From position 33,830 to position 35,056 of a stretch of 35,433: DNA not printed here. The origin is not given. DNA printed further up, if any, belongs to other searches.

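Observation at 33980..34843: Spt5/NusG carries a fused ~135-aa N-terminal Ig-like (CARDB/NEW3-like) domain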

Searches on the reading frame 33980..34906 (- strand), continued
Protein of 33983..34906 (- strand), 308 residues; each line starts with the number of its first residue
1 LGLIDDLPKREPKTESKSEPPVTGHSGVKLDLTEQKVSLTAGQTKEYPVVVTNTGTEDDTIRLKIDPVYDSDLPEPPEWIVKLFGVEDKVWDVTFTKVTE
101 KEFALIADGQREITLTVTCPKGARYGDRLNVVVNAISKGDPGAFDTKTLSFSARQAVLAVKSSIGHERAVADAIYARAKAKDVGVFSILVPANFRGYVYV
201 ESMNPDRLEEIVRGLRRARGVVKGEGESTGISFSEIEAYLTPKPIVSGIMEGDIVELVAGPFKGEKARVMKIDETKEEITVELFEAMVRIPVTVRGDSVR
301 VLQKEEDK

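Call 27: fold_search(model_id=the predicted structure, library=pdb)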
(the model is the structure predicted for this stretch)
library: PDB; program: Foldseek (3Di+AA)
matches with E <= 10: 1910; with E <= 0.001: 167
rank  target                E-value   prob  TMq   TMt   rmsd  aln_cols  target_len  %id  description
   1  3p8b_B                3.3e-14  1.00  0.23  0.47  11.5       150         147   41  X-ray crystal structure of Pyrococcus furiosus transcription elongation factor Spt4/5 (released 2011-01-26)
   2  9bct_G                2.4e-13  1.00  0.23  0.46  11.7       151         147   44  Cryo-EM structure of Thermococcus kodakarensis FttA-dependent transcription pre-termination complex containing 44 nt R (released 2024-07-31)
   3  4zn3_A                1.2e-12  1.00  0.23  0.46  13.4       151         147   41  Crystal Structure of MjSpt4:Spt5 complex conformation B (released 2016-03-16)
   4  4zn1_A                8.1e-12  1.00  0.23  0.50  11.9       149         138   36  Crystal Structure of MjSpt4:Spt5 complex conformation A (released 2016-03-16)
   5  2lq8_MODEL_1_A        5.8e-08  1.00  0.21  0.35  16.4       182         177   21  Domain interaction in Thermotoga maritima NusG (released 2013-01-23)
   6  9a56_B                1.7e-07  1.00  0.28  0.42   8.2       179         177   18  Integrative model of RPOB-NUSG by crosslinking MS and deep learning (released 2024-09-18)
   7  6x7k_AB               6.9e-07  1.00  0.23  0.41  13.8       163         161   21  Cryo-EM structure of an Escherichia coli coupled transcription-translation complex B3 (TTC-B3) containing an mRNA wit (released 2020-09-02)
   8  6fvi                  9.0e-07  1.00  0.25  0.46  17.0       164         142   16  ASH / PapD-like domain of human CEP192 (PapD-like domain 7) (released 2019-03-20)
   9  6gov_G                1.0e-06  1.00  0.22  0.36  14.9       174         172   20  Structure of THE RNA POLYMERASE LAMBDA-BASED ANTITERMINATION COMPLEX (released 2019-02-13)
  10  8y5l_NG               1.8e-06  1.00  0.20  0.39  14.5       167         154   18  E.coli transcription translation coupling complex in TTC-B state 1 (subclass1) containing mRNA with 30-mer spacer, Nu (released 2025-08-13)
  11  9ijj_C                2.3e-06  1.00  0.26  0.10  16.3       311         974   11  In situ structure of the central apparatus in mouse sperm axoneme. (released 2025-06-04)
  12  9rtt_Z                2.5e-06  1.00  0.19  0.12  18.7       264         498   12  Activated Elongation Complex with IWS1 and ELOF1 (released 2025-09-03)
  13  8w8e_Z                2.6e-06  1.00  0.21  0.18  11.7       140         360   18  human co-transcriptional RNA capping enzyme RNGTT (released 2024-04-10)
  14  6x7f_AB               3.1e-06  1.00  0.23  0.38  14.5       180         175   20  Cryo-EM structure of an Escherichia coli coupled transcription-translation complex B2 (TTC-B2) containing an mRNA wit (released 2020-09-02)
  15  9guw_Z                3.2e-06  1.00  0.22  0.42  14.5       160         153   21  30S-TEC (TEC in expressome position) Inactive state 2 (released 2024-11-20)
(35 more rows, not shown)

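Call 28: search_solved_structures(query=A1, max_evalue=0.01, show_alignments=2)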
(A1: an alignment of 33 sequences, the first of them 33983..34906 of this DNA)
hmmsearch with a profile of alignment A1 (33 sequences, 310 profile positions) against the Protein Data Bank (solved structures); distinct sequences matched with E-value up to 0.01: 13.
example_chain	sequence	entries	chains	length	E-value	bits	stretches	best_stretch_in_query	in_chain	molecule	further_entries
9bct_G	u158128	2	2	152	1.7e-49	171.7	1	157-309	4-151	Transcription elongation factor Spt5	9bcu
3p8b_B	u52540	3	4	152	1e-47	165.9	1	159-309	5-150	Transcription antitermination protein nusG | Transcription elongation factor Spt5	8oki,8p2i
3qqc_D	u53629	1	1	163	1.2e-47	165.7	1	159-309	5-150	Transcription antitermination protein nusG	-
4zn1_A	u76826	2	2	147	6.2e-41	143.6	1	159-308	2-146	Transcription elongation factor Spt5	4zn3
3ewg_A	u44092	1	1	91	3.8e-16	62.2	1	159-245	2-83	Putative transcription antitermination protein nusG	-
3lpe_A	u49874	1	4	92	1.2e-15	60.5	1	157-244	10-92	Putative transcription antitermination protein nusG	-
9eh1_Z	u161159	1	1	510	8.2e-05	25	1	160-240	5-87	Transcription elongation factor SPT5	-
5oik_Z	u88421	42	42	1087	0.00014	24.2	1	158-282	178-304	Transcription elongation factor SPT5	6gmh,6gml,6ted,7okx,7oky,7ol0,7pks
9j0n_Z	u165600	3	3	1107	0.00015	24.1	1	158-282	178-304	Transcription elongation factor SPT5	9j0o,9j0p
3h7h_B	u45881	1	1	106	0.0002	23.7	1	159-218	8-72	Transcription elongation factor SPT5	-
2xhc_A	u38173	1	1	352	0.00022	23.6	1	182-285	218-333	TRANSCRIPTION ANTITERMINATION PROTEIN NUSG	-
2lq8_A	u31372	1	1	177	0.0003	23.1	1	197-288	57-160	Transcription antitermination protein nusG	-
8f5g_A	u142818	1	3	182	0.00043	22.6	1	197-282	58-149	Transcription termination/antitermination protein NusG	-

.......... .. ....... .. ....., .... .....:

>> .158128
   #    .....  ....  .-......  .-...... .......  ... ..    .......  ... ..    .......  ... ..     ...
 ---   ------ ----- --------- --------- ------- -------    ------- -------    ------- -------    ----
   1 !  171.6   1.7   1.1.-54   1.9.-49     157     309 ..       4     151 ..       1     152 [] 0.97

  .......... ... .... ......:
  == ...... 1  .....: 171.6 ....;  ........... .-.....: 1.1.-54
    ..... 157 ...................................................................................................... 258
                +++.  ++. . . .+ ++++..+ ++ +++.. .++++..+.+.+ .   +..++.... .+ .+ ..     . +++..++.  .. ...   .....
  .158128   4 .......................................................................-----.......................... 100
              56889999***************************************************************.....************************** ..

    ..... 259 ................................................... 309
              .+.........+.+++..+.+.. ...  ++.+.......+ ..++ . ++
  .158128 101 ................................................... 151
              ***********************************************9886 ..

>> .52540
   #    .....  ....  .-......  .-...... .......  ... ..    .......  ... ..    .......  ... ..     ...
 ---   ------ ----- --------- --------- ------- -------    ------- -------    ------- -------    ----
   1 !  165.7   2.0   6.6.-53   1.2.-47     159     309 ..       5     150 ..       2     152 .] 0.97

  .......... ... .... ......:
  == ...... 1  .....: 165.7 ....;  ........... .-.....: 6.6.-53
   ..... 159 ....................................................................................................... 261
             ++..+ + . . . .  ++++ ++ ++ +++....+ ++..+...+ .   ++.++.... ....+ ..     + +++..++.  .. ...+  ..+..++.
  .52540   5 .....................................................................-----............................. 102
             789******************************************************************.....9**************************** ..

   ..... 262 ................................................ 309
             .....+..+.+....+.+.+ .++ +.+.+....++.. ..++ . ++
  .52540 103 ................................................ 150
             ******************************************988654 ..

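Call 35: find_related_loci(query=A1, collection=genome_contigs, flank=3000)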
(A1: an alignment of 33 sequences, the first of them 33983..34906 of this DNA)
Query A1 (308 aa) in genome_contigs; peptide patterns used: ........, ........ (x = any residue, [..] = any of these).
599 stretches matched a pattern (row limit reached: there are more); 587 encode a relative of the query (tblastn E <= 1e-3); the best 80 are kept; 80 distinct loci.
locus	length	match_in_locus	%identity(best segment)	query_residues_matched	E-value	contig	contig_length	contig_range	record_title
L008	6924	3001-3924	91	1-308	0e+0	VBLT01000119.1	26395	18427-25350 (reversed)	MAG: Methanobacteriota archaeon isolate EA_4 14_0903_12_30cm_scaffold_790, whole genome shotgun sequence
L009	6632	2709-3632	91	1-308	0e+0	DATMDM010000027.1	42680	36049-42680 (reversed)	MAG TPA_asm: Thermoplasmata archaeon isolate SMAG_U13408 k141_1616074, whole genome shotgun sequence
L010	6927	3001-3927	89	1-308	0e+0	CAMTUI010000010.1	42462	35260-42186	MAG: Euryarchaeota archaeon isolate G01_MAG_00007 genome assembly, contig: G01_MAG_00007_000000000031, whole genome shot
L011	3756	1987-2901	78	1-303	1e-163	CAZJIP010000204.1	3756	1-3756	MAG TPA_asm: uncultured Methanomassiliicoccales archaeon isolate SRP093762_co1_91 genome assembly, contig: NODE_12833_le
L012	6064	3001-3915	77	1-303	4e-157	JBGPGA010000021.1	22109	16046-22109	MAG: Thermoplasmata archaeon isolate OBJ_0618_7090110_53 k141_5999139_length_22109_cov_10.0000, whole genome shotgun seq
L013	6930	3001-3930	77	1-308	2e-156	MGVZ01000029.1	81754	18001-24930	MAG: Euryarchaeota archaeon RBG_16_67_27 RBG_16_scaffold_2734, whole genome shotgun sequence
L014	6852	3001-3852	68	27-308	1e-132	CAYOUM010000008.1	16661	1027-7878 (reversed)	MAG TPA_asm: uncultured Methanomassiliicoccales archaeon isolate binchicken_co260_609 genome assembly, contig: NODE_4895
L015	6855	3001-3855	62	24-305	4e-110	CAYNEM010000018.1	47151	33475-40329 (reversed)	MAG TPA_asm: uncultured Methanomassiliicoccales archaeon isolate SRP119689_co1_217 genome assembly, contig: NODE_849_len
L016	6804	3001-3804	62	34-306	3e-108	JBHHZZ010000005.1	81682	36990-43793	MAG: Thermoplasmata archaeon isolate K_3_bin.4 NODE_33_length_81682_cov_49.056072, whole genome shotgun sequence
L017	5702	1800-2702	56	1-305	1e-106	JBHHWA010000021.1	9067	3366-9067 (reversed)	MAG: Thermoplasmata archaeon isolate S.3.sp3_bin.18 NODE_934_length_9067_cov_10.256214, whole genome shotgun sequence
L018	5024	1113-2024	55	1-306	1e-106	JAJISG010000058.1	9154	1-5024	MAG: Thermoplasmatota archaeon isolate bin292 bin292_SY.153.16-18_bin.14.orig_58, whole genome shotgun sequence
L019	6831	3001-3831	57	27-306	4e-102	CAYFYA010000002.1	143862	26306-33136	MAG TPA_asm: uncultured Methanomassiliicoccales archaeon isolate ERP108616_co2_123 genome assembly, contig: NODE_54_leng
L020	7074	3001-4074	56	1-308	2e-125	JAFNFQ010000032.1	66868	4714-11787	MAG: Methanobacteriota archaeon isolate bin_16 PROKKA_contig000032, whole genome shotgun sequence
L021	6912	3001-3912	53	1-306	8e-93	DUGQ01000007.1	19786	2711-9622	TPA_asm: Thermoplasmata archaeon isolate UBA10834 contig_37019, whole genome shotgun sequence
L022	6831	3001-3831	55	27-306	3e-91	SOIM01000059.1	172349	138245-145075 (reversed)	MAG: Methanomassiliicoccales archaeon isolate E29_bin30 NODE_3_length_172349_cov_10.511962, whole genome shotgun sequenc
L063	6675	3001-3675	50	78-305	2e-66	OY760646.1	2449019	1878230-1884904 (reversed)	MAG: Methanomassiliicoccaceae archaeon isolate 2dded12f-1c8b-4e4a-b374-f87b1937d54c genome assembly, chromosome: 1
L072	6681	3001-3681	48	72-306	6e-64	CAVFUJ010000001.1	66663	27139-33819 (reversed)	Anaerovoracaceae bacterium isolate H07613-L1_cleanbin_000009 genome assembly, contig: Spades_H07613-L1_contig_104, whole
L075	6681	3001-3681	46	72-306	2e-62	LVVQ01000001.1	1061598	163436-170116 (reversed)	MAG: Candidatus Methanarcanum hacksteinii isolate Mx02 scaffold_1, whole genome shotgun sequence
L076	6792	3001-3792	43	31-305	2e-61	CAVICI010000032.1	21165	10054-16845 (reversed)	Dialister hominis isolate H07682-L1_cleanbin_000012 genome assembly, contig: Spades_H07682-L1_contig_1892, whole genome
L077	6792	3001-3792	43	31-305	6e-61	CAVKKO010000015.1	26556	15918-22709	Bacteroidaceae bacterium isolate H07689-L1_cleanbin_000044 genome assembly, contig: Spades_H07689-L1_contig_997, whole g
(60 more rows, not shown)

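Call 64: search_protein_families(library=ncbifam, proteins=[window:33983-34906:-, L063:2809-3678:+, L075:2875-3681:+], max_evalue=0.01)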
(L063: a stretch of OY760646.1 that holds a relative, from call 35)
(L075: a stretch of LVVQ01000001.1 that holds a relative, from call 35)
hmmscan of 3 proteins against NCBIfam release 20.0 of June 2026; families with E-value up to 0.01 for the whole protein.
window:33983-34906:- (308 aa): 5 families
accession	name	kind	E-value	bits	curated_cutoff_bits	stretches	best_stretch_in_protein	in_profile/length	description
TIGR00405.1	KOW_elon_Spt5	equivalog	6.5e-50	168.9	69.95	1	159-307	2-145/145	transcription elongation factor Spt5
NF033641.1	antiterm_LoaP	exception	1.6e-05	25.1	125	1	184-283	42-148/166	antiterminator LoaP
TIGR01956.2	NusG_myco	equivalog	0.00011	21.8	150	1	250-284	187-221/239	transcription termination/antitermination protein NusG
TIGR00922.1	nusG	equivalog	0.0038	17.1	135.7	1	193-282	56-152/172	transcription termination/antitermination protein NusG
TIGR01080.1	rplX_A_E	equivalog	0.0063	16.9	47.65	0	249-283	42-76/116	50S ribosomal protein L24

L063:2809-3678:+ (290 aa): 5 families
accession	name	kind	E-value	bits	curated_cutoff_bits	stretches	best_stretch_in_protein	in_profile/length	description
TIGR00405.1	KOW_elon_Spt5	equivalog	1.2e-48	164.8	69.95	1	148-289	2-143/145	transcription elongation factor Spt5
NF033641.1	antiterm_LoaP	exception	5.6e-05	23.3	125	0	232-267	113-148/166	antiterminator LoaP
TIGR01956.2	NusG_myco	equivalog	0.00032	20.4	150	1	234-267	187-220/239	transcription termination/antitermination protein NusG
TIGR01080.1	rplX_A_E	equivalog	0.0068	16.8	47.65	0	233-267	42-76/116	50S ribosomal protein L24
TIGR00922.1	nusG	equivalog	0.0086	15.9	135.7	0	186-267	60-155/172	transcription termination/antitermination protein NusG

L075:2875-3681:+ (269 aa): 6 families
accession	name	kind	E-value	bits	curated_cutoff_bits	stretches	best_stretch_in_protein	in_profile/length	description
TIGR00405.1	KOW_elon_Spt5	equivalog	3.5e-45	153.5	69.95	1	128-269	3-144/145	transcription elongation factor Spt5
NF033641.1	antiterm_LoaP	exception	2.9e-06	27.5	125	1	163-246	53-148/166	antiterminator LoaP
TIGR01956.2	NusG_myco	equivalog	5.1e-05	23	150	1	213-247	187-221/239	transcription termination/antitermination protein NusG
TIGR01079.1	rplX_bact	equivalog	0.00086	19.7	53.7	0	212-248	4-40/104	50S ribosomal protein L24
TIGR01080.1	rplX_A_E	equivalog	0.0069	16.8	47.65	0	212-248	42-78/116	50S ribosomal protein L24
NF033644.1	antiterm_UpxY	subfamily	0.0087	16.1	100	0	208-257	111-159/164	UpxY family transcription antiterminator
